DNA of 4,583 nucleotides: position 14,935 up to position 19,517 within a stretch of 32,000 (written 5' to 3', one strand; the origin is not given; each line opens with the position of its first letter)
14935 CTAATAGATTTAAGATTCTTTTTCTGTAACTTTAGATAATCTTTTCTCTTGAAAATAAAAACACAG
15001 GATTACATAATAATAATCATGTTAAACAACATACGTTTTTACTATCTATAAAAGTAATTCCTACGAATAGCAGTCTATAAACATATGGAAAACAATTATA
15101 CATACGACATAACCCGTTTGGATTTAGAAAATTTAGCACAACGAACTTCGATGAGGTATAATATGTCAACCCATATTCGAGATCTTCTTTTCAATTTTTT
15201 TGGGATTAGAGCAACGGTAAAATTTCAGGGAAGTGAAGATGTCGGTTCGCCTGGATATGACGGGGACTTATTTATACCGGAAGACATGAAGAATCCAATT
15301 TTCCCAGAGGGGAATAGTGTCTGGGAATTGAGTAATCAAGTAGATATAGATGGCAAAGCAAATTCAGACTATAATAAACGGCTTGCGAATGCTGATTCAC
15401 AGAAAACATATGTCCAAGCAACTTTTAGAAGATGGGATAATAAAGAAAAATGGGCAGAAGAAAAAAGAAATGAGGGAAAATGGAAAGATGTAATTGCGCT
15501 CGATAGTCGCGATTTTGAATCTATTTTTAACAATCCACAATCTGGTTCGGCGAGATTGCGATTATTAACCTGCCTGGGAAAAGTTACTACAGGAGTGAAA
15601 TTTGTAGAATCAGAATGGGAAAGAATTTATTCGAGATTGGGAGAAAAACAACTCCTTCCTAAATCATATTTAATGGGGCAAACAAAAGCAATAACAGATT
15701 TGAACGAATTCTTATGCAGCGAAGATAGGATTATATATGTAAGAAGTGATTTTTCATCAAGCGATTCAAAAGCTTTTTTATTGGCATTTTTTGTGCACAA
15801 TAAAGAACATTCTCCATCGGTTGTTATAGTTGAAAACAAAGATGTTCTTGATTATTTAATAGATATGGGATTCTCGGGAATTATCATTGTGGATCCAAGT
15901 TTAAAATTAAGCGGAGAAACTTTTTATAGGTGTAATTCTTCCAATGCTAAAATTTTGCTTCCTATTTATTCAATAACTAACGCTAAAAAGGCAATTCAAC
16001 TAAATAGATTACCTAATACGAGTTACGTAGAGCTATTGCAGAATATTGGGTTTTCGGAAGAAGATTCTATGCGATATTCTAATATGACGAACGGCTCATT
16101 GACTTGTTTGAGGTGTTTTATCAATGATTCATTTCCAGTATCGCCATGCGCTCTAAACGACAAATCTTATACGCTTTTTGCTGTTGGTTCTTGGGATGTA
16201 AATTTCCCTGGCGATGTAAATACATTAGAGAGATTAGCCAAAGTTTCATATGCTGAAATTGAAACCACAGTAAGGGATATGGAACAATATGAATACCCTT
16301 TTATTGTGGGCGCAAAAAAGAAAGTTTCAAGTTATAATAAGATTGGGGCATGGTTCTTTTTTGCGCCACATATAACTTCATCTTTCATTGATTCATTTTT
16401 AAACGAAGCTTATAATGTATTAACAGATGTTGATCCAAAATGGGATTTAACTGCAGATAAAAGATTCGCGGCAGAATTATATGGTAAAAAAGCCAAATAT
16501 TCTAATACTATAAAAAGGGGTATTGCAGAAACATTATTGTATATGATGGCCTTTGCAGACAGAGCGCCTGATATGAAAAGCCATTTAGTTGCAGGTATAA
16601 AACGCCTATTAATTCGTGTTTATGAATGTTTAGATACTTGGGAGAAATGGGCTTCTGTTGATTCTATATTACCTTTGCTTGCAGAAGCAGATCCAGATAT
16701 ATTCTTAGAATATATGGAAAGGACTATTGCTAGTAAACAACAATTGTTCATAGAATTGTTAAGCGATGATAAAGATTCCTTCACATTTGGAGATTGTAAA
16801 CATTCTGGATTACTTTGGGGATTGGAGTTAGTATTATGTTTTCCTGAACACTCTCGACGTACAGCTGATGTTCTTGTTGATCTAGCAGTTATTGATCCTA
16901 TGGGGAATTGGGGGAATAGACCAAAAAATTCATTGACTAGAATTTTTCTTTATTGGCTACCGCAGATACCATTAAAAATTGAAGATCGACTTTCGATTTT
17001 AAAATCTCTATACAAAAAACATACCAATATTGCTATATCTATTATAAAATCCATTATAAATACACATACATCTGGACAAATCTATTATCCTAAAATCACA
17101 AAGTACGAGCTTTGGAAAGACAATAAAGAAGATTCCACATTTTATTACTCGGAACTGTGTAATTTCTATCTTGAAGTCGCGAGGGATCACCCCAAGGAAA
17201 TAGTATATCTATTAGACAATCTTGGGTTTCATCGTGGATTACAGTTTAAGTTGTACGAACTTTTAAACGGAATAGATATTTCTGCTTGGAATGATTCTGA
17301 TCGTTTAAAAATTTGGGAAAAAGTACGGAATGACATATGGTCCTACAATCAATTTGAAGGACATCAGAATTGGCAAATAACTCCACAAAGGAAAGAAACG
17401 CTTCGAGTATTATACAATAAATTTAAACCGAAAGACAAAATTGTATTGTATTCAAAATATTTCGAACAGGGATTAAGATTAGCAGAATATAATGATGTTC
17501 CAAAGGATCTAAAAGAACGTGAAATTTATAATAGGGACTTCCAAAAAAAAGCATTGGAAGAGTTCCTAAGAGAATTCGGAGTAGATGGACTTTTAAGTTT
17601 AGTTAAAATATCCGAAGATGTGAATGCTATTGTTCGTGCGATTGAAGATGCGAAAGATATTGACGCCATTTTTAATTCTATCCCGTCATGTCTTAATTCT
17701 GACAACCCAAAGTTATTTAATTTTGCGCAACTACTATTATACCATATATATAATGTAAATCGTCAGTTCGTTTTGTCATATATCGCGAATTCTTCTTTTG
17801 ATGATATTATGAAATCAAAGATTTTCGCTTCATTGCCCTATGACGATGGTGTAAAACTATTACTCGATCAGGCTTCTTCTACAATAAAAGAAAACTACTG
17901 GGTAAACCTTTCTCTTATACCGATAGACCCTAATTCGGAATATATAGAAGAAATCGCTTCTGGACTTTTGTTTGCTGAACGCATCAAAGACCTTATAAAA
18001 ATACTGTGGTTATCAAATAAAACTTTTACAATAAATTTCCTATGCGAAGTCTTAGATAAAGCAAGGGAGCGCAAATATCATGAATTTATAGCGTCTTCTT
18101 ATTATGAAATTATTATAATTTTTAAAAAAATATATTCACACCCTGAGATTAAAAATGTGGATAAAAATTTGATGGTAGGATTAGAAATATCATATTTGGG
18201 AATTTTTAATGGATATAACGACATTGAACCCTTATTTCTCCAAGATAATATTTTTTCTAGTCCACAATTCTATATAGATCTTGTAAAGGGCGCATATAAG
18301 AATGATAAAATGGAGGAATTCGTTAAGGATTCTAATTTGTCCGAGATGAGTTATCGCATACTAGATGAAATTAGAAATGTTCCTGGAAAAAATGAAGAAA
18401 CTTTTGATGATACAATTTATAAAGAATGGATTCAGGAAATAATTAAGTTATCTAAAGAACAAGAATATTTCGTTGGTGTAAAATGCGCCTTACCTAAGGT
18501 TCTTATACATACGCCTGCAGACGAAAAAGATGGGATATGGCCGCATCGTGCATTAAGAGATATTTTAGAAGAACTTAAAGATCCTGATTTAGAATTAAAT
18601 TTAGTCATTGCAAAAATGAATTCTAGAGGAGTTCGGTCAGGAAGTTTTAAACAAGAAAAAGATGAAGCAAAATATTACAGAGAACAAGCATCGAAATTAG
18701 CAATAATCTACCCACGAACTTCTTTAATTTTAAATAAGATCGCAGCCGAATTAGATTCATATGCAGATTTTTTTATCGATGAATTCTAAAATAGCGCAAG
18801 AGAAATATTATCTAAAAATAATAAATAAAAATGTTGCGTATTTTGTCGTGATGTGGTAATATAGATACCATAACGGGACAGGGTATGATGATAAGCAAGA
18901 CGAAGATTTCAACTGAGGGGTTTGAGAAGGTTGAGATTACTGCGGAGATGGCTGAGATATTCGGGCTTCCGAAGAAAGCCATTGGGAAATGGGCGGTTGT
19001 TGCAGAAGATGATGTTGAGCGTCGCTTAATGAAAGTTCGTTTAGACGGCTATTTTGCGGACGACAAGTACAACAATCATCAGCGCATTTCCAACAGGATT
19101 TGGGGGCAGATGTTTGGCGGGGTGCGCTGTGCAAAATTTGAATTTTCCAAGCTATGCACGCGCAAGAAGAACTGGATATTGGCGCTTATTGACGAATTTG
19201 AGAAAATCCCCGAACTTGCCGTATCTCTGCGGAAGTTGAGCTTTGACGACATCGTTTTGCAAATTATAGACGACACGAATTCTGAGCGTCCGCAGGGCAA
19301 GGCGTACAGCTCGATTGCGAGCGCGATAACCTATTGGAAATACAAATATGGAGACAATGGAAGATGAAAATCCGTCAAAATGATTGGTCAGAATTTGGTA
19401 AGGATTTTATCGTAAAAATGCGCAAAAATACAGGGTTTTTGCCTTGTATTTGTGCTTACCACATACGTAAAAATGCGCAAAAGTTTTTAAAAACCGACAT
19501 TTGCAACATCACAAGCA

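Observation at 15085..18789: Orphan 1,234-aa low-GC ORF docked to the type I R-M operon: candidate uncharacterised defence gene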

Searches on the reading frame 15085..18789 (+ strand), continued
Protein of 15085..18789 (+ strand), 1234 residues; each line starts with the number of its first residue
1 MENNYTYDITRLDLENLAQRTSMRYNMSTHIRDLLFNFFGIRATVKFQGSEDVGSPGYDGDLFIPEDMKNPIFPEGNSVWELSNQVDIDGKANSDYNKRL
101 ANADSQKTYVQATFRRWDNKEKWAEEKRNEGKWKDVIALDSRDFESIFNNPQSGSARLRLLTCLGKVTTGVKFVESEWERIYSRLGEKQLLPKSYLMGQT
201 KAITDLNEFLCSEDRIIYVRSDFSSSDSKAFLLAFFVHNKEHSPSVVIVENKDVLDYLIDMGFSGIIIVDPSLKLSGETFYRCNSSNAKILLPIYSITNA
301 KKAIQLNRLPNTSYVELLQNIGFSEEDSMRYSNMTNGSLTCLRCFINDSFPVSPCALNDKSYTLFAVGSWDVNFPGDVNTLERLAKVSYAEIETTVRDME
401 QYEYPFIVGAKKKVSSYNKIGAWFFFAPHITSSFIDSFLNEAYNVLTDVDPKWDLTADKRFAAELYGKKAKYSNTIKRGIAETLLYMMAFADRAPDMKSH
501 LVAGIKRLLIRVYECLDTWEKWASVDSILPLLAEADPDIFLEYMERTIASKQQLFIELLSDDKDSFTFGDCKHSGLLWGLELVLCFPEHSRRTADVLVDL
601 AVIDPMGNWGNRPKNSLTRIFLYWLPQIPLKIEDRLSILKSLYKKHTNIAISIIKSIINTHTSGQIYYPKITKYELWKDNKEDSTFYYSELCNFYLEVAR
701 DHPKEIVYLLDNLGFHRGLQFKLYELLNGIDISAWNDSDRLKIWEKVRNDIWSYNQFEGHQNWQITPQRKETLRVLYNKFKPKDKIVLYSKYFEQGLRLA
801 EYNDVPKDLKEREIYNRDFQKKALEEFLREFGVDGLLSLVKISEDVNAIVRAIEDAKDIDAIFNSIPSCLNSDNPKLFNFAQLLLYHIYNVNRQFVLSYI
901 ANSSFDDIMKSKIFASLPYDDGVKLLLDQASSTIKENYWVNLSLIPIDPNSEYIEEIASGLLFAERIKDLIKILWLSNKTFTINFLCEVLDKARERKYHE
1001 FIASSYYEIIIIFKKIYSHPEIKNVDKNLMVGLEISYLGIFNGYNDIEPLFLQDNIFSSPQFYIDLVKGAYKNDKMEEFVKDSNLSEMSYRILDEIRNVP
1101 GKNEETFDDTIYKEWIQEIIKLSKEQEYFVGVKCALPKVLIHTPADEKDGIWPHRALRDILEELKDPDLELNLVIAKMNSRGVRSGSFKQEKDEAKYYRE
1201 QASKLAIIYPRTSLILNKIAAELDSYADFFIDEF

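Call 92: get_annotated_region(hit=H22, flank=6000)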
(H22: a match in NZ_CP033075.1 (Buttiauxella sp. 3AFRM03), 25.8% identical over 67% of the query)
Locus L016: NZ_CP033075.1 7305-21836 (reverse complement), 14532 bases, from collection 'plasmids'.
description: Buttiauxella sp. 3AFRM03 plasmid pBTX_57, complete sequence
organism: Buttiauxella sp. 3AFRM03 (NCBI taxid 2479367)
taxonomy: Bacteria; Pseudomonadota; Gammaproteobacteria; Enterobacterales; Enterobacteriaceae; Buttiauxella; Buttiauxella sp. 3AFRM03
host: -; source: Cerambycidae sp.,pure isolate,larvae; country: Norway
typing (MOB-suite, as given by PLSDB): mobilizable; relaxase MOBC
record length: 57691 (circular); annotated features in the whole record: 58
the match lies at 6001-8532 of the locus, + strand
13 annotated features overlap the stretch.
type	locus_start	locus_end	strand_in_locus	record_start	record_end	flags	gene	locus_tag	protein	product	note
CDS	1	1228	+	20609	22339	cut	-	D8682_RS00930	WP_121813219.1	hybrid sensor histidine kinase/response regulator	GO:0000160 - phosphorelay signal transduction system [Evidence IEA]; GO:0007165 - signal transduction [Evidence IEA]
CDS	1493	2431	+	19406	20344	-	-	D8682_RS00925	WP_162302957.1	hypothetical protein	-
CDS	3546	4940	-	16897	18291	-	ltrA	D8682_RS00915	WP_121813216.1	group II intron reverse transcriptase/maturase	GO:0000373 - Group II intron splicing [Evidence IEA]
CDS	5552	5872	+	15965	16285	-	-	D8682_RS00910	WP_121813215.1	hypothetical protein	-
CDS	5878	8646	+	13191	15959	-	-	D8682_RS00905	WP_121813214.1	hypothetical protein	-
CDS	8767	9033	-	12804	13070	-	-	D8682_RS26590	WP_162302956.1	hypothetical protein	-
CDS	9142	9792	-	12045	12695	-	-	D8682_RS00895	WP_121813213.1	hypothetical protein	-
CDS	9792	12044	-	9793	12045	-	-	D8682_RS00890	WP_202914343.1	M23 family metallopeptidase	GO:0006508 - proteolysis [Evidence IEA]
CDS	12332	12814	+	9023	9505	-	-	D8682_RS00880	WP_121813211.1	hypothetical protein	-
CDS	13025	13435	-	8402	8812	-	-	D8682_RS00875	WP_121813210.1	type II toxin-antitoxin system HicB family antitoxin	-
CDS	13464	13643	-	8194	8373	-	-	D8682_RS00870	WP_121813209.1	type II toxin-antitoxin system HicA family toxin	-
CDS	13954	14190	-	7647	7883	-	-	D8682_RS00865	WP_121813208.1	plasmid partition protein ParG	-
CDS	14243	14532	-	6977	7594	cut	-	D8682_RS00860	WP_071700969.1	ParA family protein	-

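Call 93: get_annotated_region(hit=H21, flank=6000)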
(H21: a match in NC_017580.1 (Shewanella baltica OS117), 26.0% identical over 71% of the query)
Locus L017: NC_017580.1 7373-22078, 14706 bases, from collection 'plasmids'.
description: Shewanella baltica OS117 plasmid pSBAL11702, complete sequence
organism: Shewanella baltica OS117 (NCBI taxid 693970)
taxonomy: Bacteria; Pseudomonadota; Gammaproteobacteria; Alteromonadales; Shewanellaceae; Shewanella; Shewanella baltica; Shewanella baltica OS117
host: -; source: -; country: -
typing (MOB-suite, as given by PLSDB): conjugative; replicon rep_cluster_862; relaxase MOBH; mating-pair formation MPF_G
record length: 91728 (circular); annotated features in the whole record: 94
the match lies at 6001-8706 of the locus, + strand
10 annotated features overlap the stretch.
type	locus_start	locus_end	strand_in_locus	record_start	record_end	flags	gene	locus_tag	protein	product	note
CDS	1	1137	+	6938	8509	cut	-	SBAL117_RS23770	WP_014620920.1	DUF6035 family protein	-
CDS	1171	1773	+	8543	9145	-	-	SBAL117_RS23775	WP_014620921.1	hypothetical protein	-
CDS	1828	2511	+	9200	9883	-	-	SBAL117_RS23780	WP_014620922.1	hypothetical protein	-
CDS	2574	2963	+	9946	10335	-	-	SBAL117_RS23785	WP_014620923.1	hypothetical protein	-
CDS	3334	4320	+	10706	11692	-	-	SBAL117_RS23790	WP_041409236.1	Abi family protein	-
CDS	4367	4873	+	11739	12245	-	-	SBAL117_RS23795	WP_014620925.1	super-infection exclusion protein B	-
CDS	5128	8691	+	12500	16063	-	-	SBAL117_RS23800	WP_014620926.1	hypothetical protein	-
CDS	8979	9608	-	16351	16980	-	-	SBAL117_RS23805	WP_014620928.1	recombinase family protein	GO:0006310 - DNA recombination [Evidence IEA]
CDS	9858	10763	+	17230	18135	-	-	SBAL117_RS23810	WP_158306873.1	XRE family transcriptional regulator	-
CDS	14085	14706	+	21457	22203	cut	istB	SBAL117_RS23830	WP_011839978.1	IS21-like element ISSba11 family helper ATPase IstB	-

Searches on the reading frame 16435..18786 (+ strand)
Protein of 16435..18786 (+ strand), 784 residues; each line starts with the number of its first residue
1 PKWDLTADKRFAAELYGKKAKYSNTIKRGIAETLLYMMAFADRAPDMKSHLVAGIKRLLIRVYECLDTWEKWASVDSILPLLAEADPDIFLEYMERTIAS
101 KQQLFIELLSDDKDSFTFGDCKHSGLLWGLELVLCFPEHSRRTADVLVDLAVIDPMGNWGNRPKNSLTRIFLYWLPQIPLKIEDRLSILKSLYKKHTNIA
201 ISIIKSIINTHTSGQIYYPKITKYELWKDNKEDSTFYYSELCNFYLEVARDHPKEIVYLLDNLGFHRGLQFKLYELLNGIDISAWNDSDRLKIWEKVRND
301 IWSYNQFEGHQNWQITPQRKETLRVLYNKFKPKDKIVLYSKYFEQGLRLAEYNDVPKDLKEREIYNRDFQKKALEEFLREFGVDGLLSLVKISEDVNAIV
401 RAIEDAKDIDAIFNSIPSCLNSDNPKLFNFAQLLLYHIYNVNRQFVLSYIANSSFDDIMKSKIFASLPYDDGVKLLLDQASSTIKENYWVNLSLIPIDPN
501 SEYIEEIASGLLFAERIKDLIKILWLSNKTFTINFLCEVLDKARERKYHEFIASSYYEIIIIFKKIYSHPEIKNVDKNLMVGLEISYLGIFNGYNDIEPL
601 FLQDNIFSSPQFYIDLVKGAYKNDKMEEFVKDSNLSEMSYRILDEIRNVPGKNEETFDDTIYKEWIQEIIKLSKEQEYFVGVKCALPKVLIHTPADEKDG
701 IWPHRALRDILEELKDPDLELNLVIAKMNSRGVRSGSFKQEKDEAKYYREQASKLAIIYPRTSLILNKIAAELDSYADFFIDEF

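Call 96: find_homologous_proteins(query=A5, max_evalue=0.001)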
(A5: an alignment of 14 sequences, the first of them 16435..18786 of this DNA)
Query A5 (14 sequences) (784 aa, profile of the alignment): 71 proteins with E <= 0.001 among 8000 candidates.
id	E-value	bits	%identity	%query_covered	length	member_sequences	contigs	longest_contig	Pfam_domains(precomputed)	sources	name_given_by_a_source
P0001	1.8e-280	951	94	100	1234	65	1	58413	-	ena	-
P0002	1.5e-270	918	76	100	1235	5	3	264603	-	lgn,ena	-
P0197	2.2e-266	904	24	99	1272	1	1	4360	-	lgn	-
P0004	1.6e-263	895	76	100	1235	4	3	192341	-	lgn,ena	-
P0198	6.6e-263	893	23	99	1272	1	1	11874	-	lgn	-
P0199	7.3e-263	893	24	99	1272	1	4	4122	-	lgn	-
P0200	3.4e-262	891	24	99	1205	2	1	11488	-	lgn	-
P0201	9.8e-262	889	23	99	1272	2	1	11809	-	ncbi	-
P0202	3.5e-261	887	23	99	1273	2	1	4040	-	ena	-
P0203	8.5e-261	886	24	99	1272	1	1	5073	-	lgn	-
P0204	9.9e-261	886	23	99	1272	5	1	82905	-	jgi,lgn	jgi:hypothetical protein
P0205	3.8e-260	884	24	99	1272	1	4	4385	-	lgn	-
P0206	1.8e-259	881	23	95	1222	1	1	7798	-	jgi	jgi:hypothetical protein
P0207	4.4e-259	880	24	99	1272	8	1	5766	-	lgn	-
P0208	1.4e-258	879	24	99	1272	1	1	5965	-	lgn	-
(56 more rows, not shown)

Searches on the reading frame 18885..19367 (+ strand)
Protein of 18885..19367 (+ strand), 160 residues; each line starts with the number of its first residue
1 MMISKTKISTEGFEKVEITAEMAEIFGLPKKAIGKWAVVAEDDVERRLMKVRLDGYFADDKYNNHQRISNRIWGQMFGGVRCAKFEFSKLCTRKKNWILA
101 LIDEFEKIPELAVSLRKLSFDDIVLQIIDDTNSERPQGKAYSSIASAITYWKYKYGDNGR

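Call 5: search_protein_families(library=pfam, proteins=[window:18885-19367:+], max_evalue=0.1)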
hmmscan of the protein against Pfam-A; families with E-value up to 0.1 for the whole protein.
window:18885-19367:+ (160 aa): 0 families

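Call 6: search_protein_families(library=padloc, proteins=[window:18885-19367:+], max_evalue=0.1)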
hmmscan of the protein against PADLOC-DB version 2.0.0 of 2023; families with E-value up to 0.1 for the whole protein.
window:18885-19367:+ (160 aa): 0 families

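Call 7: search_protein_families(library=ncbifam, proteins=[window:18885-19367:+], max_evalue=0.1)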
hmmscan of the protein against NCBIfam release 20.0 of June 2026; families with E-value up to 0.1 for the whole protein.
window:18885-19367:+ (160 aa): 0 families

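Call 102: find_homologous_proteins(query=window:18885-19364:+, max_evalue=0.001)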
Query window:18885-19364:+ (160 aa): 143 proteins with E <= 0.001 among 174 candidates; the best 120 are listed.
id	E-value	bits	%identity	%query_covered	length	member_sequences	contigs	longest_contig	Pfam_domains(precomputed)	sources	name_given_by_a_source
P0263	1.5e-98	345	97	100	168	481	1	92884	-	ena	-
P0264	2.4e-96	338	92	100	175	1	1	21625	-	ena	-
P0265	1.2e-93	329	94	99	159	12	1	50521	-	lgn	-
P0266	7.9e-93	327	91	100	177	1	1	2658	-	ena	-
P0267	8.4e-93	327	92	100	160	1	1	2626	-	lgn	-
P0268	8.9e-92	323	90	100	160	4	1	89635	-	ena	-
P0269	7.9e-91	320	89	100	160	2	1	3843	-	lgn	-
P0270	8.8e-91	320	91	99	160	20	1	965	-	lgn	-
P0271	1.7e-90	319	88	100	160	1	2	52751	-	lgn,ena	-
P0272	8.4e-90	317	90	100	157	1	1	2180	-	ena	-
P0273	7.5e-89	314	88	100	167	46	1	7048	-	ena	-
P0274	2.9e-87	309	87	100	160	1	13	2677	-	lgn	-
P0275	8.3e-87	307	97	88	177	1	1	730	-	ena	-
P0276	9.5e-85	300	88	100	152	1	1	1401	-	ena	-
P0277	3.8e-82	292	84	100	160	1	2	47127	-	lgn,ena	-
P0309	3.0e-61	224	64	99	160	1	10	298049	-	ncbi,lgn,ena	-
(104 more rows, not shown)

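Call 103: find_encoding_contigs(protein=P0309, flank=7000, max_places=4)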
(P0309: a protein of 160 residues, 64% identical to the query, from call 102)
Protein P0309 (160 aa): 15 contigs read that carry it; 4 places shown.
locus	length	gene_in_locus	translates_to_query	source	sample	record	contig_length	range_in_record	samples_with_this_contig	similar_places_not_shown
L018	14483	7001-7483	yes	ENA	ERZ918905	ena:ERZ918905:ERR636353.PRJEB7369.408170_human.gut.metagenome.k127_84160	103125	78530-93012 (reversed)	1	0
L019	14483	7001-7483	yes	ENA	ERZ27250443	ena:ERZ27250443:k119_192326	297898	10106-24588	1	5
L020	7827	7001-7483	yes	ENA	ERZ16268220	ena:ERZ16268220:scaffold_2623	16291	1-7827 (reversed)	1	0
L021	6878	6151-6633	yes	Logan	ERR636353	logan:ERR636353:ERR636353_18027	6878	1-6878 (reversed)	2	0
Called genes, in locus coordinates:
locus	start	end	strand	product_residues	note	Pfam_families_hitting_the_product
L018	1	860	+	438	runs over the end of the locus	PF01420:Methylase_S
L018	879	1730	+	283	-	PF08867:FRG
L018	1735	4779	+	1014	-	PF04313:HSDR_N, PF04851:ResIII, PF18766:SWI2_SNF2, PF22679:T1R_D3-like, PF11867:T1RH-like_C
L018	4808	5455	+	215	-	PF10544:T5orf172, PF13455:MUG113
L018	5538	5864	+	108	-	PF01381:HTH_3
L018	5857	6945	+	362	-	PF13657:Couple_hipA, PF07804:HipA_C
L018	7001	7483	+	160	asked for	-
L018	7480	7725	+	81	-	-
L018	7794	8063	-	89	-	PF12728:HTH_17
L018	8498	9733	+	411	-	PF07804:HipA_C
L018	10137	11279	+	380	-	PF13784:Fic_N, PF02661:Fic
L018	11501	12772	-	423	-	PF00589:Phage_integrase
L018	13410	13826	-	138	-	PF07366:SnoaL, PF12680:SnoaL_2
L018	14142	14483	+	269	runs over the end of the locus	-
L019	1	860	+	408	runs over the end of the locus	PF01420:Methylase_S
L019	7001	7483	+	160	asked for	-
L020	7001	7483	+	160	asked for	-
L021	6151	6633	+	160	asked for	-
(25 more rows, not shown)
